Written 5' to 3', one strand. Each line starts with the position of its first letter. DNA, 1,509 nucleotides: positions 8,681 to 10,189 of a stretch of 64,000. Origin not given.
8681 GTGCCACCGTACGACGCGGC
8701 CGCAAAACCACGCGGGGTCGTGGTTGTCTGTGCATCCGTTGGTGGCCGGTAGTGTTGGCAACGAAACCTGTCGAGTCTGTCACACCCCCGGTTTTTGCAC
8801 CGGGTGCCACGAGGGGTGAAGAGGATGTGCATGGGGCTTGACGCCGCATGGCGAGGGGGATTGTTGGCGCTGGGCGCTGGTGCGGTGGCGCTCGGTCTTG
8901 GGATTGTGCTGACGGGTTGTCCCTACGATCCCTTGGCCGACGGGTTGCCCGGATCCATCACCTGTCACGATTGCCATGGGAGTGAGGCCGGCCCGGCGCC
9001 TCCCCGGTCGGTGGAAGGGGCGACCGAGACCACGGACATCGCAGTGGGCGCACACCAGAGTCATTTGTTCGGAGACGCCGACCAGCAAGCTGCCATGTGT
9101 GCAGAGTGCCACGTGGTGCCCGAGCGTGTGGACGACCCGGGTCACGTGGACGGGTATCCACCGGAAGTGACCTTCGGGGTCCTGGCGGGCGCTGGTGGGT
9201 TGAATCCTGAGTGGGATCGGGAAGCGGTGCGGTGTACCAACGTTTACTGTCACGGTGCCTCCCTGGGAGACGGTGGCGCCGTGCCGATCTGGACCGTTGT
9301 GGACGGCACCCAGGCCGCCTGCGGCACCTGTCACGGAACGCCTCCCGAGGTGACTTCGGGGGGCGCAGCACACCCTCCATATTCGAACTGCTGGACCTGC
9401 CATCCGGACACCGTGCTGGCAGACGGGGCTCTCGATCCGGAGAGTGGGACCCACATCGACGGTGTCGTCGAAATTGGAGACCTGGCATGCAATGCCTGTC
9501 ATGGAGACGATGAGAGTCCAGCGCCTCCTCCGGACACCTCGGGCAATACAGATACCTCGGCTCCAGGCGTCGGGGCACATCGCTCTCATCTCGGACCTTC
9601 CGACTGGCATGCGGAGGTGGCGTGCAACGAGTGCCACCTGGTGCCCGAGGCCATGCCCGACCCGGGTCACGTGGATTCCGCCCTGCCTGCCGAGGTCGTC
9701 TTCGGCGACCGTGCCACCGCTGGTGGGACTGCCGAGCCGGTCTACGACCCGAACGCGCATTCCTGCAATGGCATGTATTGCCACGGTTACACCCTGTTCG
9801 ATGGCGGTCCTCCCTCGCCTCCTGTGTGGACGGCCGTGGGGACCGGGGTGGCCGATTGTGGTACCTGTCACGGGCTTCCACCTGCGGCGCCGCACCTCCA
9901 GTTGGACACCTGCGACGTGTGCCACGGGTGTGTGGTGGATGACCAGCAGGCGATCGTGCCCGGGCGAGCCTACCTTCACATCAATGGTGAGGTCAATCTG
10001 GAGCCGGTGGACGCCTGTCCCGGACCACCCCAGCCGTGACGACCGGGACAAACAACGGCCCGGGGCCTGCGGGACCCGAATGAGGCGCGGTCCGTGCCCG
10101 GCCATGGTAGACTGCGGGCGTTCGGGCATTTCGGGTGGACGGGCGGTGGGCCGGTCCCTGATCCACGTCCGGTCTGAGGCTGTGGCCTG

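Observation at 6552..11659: One-operon extracellular electron transfer conduit: porin + 11-heme + 10-heme lipoprotein + ImcH-like quinol oxidoreductase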

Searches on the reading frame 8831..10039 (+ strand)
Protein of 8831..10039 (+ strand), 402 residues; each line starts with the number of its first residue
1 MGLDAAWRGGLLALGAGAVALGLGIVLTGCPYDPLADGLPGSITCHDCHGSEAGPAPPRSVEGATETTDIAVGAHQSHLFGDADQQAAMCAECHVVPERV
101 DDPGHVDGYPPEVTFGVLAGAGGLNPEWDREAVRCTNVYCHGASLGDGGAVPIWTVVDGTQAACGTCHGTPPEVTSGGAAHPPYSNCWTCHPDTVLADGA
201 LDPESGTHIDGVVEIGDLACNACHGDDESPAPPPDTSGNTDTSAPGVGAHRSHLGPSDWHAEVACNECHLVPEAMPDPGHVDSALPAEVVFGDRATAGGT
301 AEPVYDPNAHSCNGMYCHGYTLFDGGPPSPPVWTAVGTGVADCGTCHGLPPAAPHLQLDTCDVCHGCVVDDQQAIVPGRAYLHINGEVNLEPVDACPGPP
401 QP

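Call 5: search_protein_families(library=pfam, proteins=[window:8831-10039:+], max_evalue=0.1)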
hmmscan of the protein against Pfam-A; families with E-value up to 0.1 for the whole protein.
window:8831-10039:+ (402 aa): 6 families
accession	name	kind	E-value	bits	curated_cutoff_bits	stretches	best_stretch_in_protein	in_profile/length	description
PF14522.11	Cytochrome_C7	-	1.3e-10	41.4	24.8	3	316-365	18-66/67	Cytochrome c7 and related cytochrome c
PF09698.15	GSu_C4xC__C2xCH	-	5.7e-09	37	21.7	2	135-168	2-36/36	Geobacter CxxxxCH...CXXCH motif (GSu_C4xC__C2xCH)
PF22113.1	Mtrc-MtrF_II-IV_dom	-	0.00082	19.4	30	0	44-95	122-164/176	Outer membrane cytochrome MtrC/MtrF-like, domains II/IV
PF14537.11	Cytochrom_c3_2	-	0.0013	19.6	25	1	161-226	6-66/79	Cytochrome c3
PF02335.20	Cytochrom_C552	-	0.0083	15.6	24.1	1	32-95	115-176/438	Cytochrome c552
PF02085.21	Cytochrom_CIII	-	0.09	13.6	22.9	0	44-94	48-101/101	Class III cytochrome C family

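Call 6: search_protein_families(library=ncbifam, proteins=[window:8831-10039:+], max_evalue=0.1)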
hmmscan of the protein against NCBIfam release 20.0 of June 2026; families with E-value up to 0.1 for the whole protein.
window:8831-10039:+ (402 aa): 1 family
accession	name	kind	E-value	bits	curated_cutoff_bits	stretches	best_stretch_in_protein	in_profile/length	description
TIGR01904.2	GSu_C4xC__C2xCH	domain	2.3e-26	91.3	27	2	119-182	9-71/73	CxxxxCH/CxxCH domain c-type cytochrome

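Call 36: find_homologous_proteins(query=window:8831-10039:+)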
Query window:8831-10039:+ (402 aa): 1036 proteins with E <= 0.001 among 8000 candidates; the best 120 are listed.
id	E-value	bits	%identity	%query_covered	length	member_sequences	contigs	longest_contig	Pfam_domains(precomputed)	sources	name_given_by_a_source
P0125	1.1e-276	936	100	100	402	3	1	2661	PF09698.16,PF14522.12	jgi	-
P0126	6.8e-207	706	49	92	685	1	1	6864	PF14537.12,PF09698.16,PF14522.12,PF22113.2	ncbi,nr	ncbi:MAG: CxxxxCH/CxxCH domain-containing protein, partial [Deltaproteobacteria bacterium]|nr:CxxxxC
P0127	1.4e-188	646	69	100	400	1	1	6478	PF09698.16,PF14522.12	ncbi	-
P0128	2.4e-183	629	45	92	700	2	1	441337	PF14537.12,PF09698.16,PF02085.22,PF14522.12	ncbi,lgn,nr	ncbi:MAG: CxxxxCH/CxxCH domain-containing protein [Deltaproteobacteria bacterium]|nr:CxxxxCH/CxxCH d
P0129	2.4e-182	625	56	89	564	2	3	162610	PF14537.12,PF09698.16,PF14522.12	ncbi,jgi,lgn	jgi:predicted CxxxxCH...CXXCH cytochrome family protein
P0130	5.1e-182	624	49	88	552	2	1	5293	PF14537.12,PF09698.16,PF14522.12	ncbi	-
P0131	6.2e-180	617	54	88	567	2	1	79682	PF14537.12,PF09698.16,PF14522.12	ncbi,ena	-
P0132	3.6e-178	612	68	98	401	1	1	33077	PF09698.16,PF14522.12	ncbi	-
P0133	8.8e-170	584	51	88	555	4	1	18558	PF14537.12,PF09698.16,PF14522.12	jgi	jgi:predicted CxxxxCH...CXXCH cytochrome family protein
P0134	1.7e-166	573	47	86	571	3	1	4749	PF14537.12,PF09698.16,PF14522.12,PF22113.2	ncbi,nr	ncbi:MAG: CxxxxCH/CxxCH domain-containing protein, partial [Polyangiaceae bacterium]|nr:CxxxxCH/CxxC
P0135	2.4e-165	569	43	89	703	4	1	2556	PF14537.12,PF09698.16,PF02085.22,PF14522.12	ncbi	ncbi:MAG: CxxxxCH/CxxCH domain c-type cytochrome, partial [Anaeromyxobacteraceae bacterium]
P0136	3.5e-164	565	50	88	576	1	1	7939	PF09698.16,PF14522.12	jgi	jgi:predicted CxxxxCH...CXXCH cytochrome family protein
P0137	1.5e-159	550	48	87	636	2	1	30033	PF14537.12,PF09698.16,PF02085.22,PF14522.12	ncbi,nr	ncbi:MAG: CxxxxCH/CxxCH domain-containing protein, partial [Sandaracinaceae bacterium]|nr:CxxxxCH/Cx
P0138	8.9e-157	541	48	90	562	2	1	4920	PF14537.12,PF09698.16,PF14522.12,PF22113.2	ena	-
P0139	7.0e-156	538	46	87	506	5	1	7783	PF14537.12,PF09698.16,PF14522.12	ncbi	-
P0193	1.6e-117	412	53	97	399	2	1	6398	PF09698.16,PF14522.12,PF22113.2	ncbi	-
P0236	5.1e-105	370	40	90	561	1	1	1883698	PF14537.12,PF09698.16,PF14522.12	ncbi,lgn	ncbi:MAG: CxxxxCH/CxxCH domain-containing protein [Polyangiaceae bacterium]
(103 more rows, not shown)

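Call 39: find_encoding_contigs(protein=P0127, flank=10000, max_places=2)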
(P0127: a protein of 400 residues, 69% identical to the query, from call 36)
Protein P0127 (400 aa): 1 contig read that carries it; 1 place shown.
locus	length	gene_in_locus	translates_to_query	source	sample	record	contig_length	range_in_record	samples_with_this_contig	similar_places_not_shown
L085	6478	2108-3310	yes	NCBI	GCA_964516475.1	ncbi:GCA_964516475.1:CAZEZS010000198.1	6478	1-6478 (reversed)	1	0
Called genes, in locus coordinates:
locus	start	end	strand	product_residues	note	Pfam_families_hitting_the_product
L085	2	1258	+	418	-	?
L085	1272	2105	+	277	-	PF02085:Cytochrom_CIII (weak), PF09699:Paired_CXXCH_1 (faint), PF14537:Cytochrom_c3_2 (weak), PF14522:Cytochrome_C7 (weak)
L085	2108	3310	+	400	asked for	PF14522:Cytochrome_C7 (faint), PF09698:GSu_C4xC__C2xCH (weak)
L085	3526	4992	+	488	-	-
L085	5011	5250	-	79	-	PF13192:Thioredoxin_3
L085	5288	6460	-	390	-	PF03773:ArsP_1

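Call 40: find_encoding_contigs(protein=P0193, flank=10000, max_places=2)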
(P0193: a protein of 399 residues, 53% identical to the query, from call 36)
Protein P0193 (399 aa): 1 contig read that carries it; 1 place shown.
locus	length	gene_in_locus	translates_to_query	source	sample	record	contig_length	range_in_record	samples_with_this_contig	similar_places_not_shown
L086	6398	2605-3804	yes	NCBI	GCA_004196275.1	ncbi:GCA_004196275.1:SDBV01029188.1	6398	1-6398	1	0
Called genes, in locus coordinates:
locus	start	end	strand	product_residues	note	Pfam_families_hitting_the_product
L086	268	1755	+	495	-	-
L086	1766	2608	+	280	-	PF02085:Cytochrom_CIII (faint), PF14537:Cytochrom_c3_2, PF22113:Mtrc-MtrF_II-IV_dom (weak), PF14522:Cytochrome_C7 (weak)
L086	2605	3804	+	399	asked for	PF14522:Cytochrome_C7 (faint), PF22113:Mtrc-MtrF_II-IV_dom (faint), PF09698:GSu_C4xC__C2xCH (weak)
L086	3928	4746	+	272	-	PF01555:N6_N4_Mtase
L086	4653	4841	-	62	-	-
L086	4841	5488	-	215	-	-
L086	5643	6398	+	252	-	?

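Call 56: search_solved_structures(query=window:8831-10039:+, max_evalue=1)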
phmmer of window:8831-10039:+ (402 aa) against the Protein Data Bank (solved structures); distinct sequences matched with E-value up to 1: 2.
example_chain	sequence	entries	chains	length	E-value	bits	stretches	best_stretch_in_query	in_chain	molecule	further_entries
3w5f_A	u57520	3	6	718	0.65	12.3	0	302-339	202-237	Beta-galactosidase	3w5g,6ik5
6ik6_A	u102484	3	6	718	0.81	12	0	302-339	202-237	Beta-galactosidase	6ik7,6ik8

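Call 59: find_encoding_contigs(protein=P0129, flank=8000, max_places=1)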
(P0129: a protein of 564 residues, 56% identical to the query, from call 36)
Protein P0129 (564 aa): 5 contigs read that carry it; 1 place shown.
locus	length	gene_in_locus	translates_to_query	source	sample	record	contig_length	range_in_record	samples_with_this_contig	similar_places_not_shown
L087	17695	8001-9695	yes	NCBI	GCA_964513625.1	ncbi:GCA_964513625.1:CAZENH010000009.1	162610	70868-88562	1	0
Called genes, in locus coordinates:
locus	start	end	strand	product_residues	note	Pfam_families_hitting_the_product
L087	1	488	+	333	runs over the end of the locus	PF00069:Pkinase (faint)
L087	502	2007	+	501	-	PF00672:HAMP, PF00512:HisKA, PF02518:HATPase_c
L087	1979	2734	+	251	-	PF00072:Response_reg, PF01597:GCV_H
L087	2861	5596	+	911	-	PF09699:Paired_CXXCH_1 (faint), PF14522:Cytochrome_C7 (faint), PF14537:Cytochrom_c3_2 (faint), PF22678:Cytochrom_c_NrfB-like (faint), PF01292:Ni_hydr_CYTB (faint)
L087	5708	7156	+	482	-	-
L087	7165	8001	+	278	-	PF02085:Cytochrom_CIII (faint), PF22113:Mtrc-MtrF_II-IV_dom (faint), PF14537:Cytochrom_c3_2, PF14522:Cytochrome_C7 (weak)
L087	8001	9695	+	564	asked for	PF14522:Cytochrome_C7 (faint), PF14537:Cytochrom_c3_2 (faint), PF09698:GSu_C4xC__C2xCH (weak)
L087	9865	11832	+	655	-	PF05140:ResB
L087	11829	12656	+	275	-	PF01578:Cytochrom_C_asm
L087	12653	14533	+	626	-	PF02743:dCache_1 (faint), PF00512:HisKA (weak), PF02518:HATPase_c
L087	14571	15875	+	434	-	PF00072:Response_reg, PF00158:Sigma54_activat, PF01078:Mg_chelatase (faint), PF14532:Sigma54_activ_2, PF07728:AAA_5, PF25601:AAA_lid_14, PF02954:HTH_8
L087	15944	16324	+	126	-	PF02085:Cytochrom_CIII, PF14522:Cytochrome_C7 (faint)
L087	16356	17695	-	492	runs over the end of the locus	PF01011:PQQ (faint), PF13360:PQQ_2, PF13570:Beta-prop_ACSF4, PF25293:Beta-prop_EMC1_N (faint), PF13570:Beta-prop_ACSF4, PF13360:PQQ_2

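Call 60: find_encoding_contigs(protein=P0128, flank=8000, max_places=1)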
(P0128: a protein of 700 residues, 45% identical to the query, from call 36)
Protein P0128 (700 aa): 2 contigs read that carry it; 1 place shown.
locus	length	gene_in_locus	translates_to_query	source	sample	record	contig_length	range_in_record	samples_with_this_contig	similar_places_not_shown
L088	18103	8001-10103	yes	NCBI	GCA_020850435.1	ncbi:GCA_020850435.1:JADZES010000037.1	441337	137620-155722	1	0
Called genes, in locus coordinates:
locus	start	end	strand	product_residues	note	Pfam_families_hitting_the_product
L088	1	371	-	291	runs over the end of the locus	PF00578:AhpC-TSA (weak)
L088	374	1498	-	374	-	PF02085:Cytochrom_CIII (weak), PF14522:Cytochrome_C7 (faint), PF22113:Mtrc-MtrF_II-IV_dom (faint), PF22678:Cytochrom_c_NrfB-like (faint), PF09699:Paired_CXXCH_1, PF14537:Cytochrom_c3_2 (weak), PF09699:Paired_CXXCH_1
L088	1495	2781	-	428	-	PF02085:Cytochrom_CIII (faint), PF14537:Cytochrom_c3_2 (weak), PF14522:Cytochrome_C7 (weak)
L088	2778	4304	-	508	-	-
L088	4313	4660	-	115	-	PF13442:Cytochrome_CBB3, PF00034:Cytochrom_C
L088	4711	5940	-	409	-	PF03916:NrfD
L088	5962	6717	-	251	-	PF13247:Fer4_11, PF00037:Fer4 (weak), PF12797:Fer4_2 (weak), PF12837:Fer4_6 (weak), PF13237:Fer4_10 (weak), PF12838:Fer4_7 (weak), PF13187:Fer4_9 (weak), PF13247:Fer4_11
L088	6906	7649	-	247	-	PF14522:Cytochrome_C7 (faint)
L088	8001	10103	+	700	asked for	PF02085:Cytochrom_CIII (faint), PF14522:Cytochrome_C7 (faint), PF14537:Cytochrom_c3_2 (faint), PF09698:GSu_C4xC__C2xCH (weak)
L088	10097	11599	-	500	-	PF05572:Peptidase_M43 (faint)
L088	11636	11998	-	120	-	PF13474:SnoaL_3 (weak), PF12680:SnoaL_2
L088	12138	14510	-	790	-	-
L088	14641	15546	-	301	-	PF02230:Abhydrolase_2 (weak), PF10503:Esterase_PHB, PF12146:Hydrolase_4 (faint)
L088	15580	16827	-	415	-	-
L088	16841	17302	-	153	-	-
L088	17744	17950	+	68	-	PF11127:YgaP-like_TM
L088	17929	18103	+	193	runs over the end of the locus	PF07638:Sigma70_ECF (faint), PF04542:Sigma70_r2, PF08281:Sigma70_r4_2, PF04545:Sigma70_r4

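Call 61: find_encoding_contigs(protein=P0236, flank=8000, max_places=1)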
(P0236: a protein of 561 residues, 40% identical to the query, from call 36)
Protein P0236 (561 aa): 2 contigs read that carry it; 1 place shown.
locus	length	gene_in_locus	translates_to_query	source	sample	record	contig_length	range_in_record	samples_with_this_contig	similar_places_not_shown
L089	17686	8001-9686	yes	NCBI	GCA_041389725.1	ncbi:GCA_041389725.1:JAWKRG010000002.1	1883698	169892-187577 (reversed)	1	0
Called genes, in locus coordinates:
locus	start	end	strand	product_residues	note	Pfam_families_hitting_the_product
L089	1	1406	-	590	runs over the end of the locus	PF13522:GATase_6, PF13537:GATase_7, PF00733:Asn_synthase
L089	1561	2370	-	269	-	PF02230:Abhydrolase_2, PF00561:Abhydrolase_1, PF12146:Hydrolase_4 (faint), PF01738:DLH, PF00326:Peptidase_S9 (weak)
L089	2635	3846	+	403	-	PF24695:PITM1-3, PF24694:LNS2_PITM1-3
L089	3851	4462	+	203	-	PF06175:MiaE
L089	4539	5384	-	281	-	-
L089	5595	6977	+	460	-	-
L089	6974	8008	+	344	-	PF14522:Cytochrome_C7 (weak)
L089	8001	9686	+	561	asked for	PF14522:Cytochrome_C7 (faint), PF14537:Cytochrom_c3_2 (faint), PF09698:GSu_C4xC__C2xCH (weak)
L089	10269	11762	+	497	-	-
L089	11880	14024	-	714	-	PF02085:Cytochrom_CIII (faint), PF09699:Paired_CXXCH_1 (faint), PF14522:Cytochrome_C7 (faint), PF14537:Cytochrom_c3_2 (weak), PF22113:Mtrc-MtrF_II-IV_dom (weak), PF01292:Ni_hydr_CYTB (faint)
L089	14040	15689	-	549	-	PF03264:Cytochrom_NNT, PF14522:Cytochrome_C7 (faint)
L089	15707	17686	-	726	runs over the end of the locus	-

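Call 72: search_protein_families(library=ncbifam, proteins=[L087:2861-5596:+], max_evalue=0.00001)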
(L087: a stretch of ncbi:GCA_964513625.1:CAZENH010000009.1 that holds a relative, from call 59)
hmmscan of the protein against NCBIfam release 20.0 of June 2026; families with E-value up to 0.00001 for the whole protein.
L087:2861-5596:+ (911 aa): 2 families
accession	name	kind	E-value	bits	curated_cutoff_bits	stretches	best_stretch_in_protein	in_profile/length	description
TIGR03508.1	decahem_SO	subfamily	1.5e-23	83.6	192.2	3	196-431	63-252/258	DmsE family decaheme c-type cytochrome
NF008659.0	PRK11659.1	equivalog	1.4e-07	31.4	184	0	13-118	77-176/188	cytochrome c nitrite reductase pentaheme subunit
